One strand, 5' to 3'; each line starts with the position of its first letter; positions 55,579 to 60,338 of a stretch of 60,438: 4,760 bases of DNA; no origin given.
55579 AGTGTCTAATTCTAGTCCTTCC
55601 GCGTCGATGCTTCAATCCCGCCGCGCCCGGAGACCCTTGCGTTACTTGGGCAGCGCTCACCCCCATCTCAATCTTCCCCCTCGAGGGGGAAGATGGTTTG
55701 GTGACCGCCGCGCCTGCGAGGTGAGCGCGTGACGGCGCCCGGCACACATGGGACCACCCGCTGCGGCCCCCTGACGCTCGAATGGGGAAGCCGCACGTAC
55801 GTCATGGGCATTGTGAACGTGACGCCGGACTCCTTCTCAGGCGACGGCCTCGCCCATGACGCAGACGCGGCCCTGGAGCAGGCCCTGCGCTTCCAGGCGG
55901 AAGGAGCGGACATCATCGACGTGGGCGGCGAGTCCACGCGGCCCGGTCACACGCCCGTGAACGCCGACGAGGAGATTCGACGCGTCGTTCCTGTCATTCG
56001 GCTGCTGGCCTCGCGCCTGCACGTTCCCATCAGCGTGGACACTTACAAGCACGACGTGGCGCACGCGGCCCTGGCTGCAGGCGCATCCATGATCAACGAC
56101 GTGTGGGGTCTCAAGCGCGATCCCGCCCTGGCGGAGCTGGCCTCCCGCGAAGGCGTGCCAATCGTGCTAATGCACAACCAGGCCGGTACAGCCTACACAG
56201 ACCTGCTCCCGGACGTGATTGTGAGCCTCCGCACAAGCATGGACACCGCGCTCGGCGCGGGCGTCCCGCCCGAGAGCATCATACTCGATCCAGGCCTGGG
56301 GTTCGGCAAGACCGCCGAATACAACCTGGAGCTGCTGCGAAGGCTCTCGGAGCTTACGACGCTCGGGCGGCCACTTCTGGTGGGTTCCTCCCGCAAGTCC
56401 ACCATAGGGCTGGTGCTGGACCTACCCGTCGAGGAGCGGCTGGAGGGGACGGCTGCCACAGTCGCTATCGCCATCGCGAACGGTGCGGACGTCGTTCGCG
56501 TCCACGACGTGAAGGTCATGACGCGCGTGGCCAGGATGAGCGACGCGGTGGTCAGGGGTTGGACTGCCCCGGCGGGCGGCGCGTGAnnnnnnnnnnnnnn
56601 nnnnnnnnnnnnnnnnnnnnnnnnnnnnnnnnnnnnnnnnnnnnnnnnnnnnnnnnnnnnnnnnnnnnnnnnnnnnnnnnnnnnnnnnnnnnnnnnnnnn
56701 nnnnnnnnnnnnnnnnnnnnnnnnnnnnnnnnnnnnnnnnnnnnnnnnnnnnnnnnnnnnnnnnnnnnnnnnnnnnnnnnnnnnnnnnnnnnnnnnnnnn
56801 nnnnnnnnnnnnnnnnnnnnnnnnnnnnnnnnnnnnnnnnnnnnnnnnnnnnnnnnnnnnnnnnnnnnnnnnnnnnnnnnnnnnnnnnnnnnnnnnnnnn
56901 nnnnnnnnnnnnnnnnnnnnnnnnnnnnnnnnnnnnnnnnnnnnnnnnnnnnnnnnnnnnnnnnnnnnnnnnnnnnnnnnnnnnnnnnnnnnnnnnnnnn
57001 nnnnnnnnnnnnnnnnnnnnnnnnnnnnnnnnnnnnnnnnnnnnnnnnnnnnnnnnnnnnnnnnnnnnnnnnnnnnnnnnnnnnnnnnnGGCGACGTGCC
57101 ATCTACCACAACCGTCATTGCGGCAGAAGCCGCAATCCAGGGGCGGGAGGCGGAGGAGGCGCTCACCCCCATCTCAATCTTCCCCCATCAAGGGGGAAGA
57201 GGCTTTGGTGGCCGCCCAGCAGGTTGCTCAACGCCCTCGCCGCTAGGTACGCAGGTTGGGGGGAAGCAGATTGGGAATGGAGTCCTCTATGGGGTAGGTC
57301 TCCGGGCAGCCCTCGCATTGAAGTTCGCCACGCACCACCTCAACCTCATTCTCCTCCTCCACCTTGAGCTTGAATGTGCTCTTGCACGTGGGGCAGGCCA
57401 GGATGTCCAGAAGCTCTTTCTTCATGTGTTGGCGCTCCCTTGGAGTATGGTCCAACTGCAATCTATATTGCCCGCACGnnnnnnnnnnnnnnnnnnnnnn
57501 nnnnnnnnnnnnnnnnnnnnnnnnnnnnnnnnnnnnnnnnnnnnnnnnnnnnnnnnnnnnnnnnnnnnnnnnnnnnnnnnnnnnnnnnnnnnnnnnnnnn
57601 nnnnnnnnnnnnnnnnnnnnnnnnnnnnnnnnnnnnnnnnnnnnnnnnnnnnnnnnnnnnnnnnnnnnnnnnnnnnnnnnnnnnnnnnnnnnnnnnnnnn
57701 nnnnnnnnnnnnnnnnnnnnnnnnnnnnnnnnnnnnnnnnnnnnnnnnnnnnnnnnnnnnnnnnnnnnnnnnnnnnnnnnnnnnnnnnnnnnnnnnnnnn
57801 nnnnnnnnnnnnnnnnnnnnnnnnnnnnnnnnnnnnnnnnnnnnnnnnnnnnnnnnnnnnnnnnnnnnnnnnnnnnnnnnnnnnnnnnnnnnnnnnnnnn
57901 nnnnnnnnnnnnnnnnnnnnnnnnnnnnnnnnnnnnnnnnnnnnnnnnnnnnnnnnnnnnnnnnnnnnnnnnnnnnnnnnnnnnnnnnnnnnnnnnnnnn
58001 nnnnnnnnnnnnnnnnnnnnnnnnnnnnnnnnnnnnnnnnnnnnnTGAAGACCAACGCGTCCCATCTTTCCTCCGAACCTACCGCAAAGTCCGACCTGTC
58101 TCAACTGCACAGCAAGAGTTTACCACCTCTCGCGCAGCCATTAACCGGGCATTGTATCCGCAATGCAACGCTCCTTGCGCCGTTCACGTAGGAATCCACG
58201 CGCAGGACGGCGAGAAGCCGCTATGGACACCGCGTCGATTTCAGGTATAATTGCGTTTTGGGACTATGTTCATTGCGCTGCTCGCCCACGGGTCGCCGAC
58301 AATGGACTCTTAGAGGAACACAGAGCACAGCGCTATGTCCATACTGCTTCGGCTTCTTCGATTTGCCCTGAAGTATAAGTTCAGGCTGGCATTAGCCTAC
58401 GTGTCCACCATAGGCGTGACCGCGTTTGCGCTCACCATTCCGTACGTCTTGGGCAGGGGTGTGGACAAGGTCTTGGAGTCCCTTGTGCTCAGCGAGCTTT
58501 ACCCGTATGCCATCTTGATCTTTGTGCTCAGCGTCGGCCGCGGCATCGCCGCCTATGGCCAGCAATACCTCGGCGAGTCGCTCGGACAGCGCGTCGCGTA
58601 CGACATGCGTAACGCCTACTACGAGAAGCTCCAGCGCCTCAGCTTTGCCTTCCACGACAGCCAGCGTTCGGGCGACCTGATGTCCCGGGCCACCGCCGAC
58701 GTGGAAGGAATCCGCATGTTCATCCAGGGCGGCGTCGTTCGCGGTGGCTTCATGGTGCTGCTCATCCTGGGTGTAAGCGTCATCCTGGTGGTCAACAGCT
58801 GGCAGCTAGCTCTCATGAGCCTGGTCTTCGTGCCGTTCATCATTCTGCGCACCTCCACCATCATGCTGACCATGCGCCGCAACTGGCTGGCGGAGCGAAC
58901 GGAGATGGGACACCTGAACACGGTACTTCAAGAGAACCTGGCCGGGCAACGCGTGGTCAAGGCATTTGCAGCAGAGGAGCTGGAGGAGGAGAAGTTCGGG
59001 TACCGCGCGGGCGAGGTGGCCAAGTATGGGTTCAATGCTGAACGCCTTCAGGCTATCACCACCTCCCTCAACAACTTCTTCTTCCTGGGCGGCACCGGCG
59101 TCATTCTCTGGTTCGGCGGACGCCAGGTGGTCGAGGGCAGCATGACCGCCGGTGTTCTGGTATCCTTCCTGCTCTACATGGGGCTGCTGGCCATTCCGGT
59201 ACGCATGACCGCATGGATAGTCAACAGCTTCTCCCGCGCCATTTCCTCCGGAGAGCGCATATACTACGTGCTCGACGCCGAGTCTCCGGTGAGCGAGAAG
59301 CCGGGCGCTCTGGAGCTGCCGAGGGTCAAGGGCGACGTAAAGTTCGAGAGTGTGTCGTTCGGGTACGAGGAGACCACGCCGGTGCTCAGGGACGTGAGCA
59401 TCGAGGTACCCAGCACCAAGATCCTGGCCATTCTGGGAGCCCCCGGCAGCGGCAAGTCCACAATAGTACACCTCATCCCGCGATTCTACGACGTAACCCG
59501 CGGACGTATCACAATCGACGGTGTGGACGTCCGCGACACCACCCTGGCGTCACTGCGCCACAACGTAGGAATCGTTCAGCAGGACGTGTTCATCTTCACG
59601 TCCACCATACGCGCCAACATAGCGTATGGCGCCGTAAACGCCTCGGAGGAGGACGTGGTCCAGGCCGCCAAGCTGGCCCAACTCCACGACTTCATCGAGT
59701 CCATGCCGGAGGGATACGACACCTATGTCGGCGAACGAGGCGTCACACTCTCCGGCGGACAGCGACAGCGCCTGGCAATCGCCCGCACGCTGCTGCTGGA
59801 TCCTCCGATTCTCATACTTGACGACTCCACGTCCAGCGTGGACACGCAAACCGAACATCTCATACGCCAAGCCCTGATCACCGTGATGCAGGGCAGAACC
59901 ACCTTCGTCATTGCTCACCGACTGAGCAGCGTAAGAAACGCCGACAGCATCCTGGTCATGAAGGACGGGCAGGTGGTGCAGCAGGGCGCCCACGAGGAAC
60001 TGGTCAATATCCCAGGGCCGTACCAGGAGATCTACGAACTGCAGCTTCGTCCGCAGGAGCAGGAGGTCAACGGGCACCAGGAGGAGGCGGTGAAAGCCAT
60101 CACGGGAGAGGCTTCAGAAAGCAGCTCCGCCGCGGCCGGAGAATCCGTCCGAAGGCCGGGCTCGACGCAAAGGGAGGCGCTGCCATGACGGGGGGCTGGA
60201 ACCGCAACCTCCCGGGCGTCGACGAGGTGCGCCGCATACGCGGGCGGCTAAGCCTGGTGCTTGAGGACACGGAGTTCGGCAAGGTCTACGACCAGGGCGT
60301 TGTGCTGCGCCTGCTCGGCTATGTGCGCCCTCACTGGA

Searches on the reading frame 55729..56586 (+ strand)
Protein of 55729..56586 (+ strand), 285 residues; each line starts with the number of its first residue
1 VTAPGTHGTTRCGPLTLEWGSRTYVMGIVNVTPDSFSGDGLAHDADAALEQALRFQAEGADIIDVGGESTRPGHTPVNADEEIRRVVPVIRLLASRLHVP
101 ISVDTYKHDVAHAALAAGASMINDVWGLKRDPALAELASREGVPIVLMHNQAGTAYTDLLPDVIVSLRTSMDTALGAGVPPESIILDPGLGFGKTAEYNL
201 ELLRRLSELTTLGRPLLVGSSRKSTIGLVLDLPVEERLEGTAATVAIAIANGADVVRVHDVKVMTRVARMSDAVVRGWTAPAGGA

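Call 61: search_protein_families(library=pfam, proteins=[window:55729-56586:+], max_evalue=0.001)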
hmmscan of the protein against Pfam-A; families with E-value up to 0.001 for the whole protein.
window:55729-56586:+ (285 aa): 1 family
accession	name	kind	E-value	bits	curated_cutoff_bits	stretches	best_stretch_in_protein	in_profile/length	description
PF00809.28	Pterin_bind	-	2e-80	270.4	25.5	1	26-259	1-244/244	Pterin binding enzyme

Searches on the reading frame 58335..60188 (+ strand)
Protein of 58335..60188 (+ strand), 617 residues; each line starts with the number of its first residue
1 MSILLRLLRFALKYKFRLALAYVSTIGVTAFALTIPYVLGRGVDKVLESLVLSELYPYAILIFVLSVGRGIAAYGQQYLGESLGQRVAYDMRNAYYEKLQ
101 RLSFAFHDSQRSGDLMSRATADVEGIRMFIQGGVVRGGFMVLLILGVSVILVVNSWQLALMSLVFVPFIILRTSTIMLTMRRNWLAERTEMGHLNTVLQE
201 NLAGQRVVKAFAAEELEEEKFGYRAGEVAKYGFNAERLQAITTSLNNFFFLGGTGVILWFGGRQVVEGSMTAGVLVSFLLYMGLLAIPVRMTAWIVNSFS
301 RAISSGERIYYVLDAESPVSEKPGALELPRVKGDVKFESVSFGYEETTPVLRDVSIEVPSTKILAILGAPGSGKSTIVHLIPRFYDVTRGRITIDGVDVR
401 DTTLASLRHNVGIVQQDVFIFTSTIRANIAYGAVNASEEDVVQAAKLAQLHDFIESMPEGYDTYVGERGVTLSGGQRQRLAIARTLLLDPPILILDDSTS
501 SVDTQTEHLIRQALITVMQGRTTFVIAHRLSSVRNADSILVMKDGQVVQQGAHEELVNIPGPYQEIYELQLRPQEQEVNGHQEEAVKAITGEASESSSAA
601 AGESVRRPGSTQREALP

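Call 61: search_protein_families(library=pfam, proteins=[window:58335-60188:+], max_evalue=0.001)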
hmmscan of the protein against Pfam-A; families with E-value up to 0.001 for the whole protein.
window:58335-60188:+ (617 aa): 3 families
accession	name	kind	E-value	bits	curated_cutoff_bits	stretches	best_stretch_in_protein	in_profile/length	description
PF00664.28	ABC_membrane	-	1.7e-48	166.2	28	1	20-285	3-270/274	ABC transporter transmembrane region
PF00005.33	ABC_tran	-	1.6e-29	103.7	25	1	351-500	1-137/137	ABC transporter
PF02463.25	SMC_N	-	8.1e-06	25.9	40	0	391-543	110-212/220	RecF/RecN/SMC N terminal domain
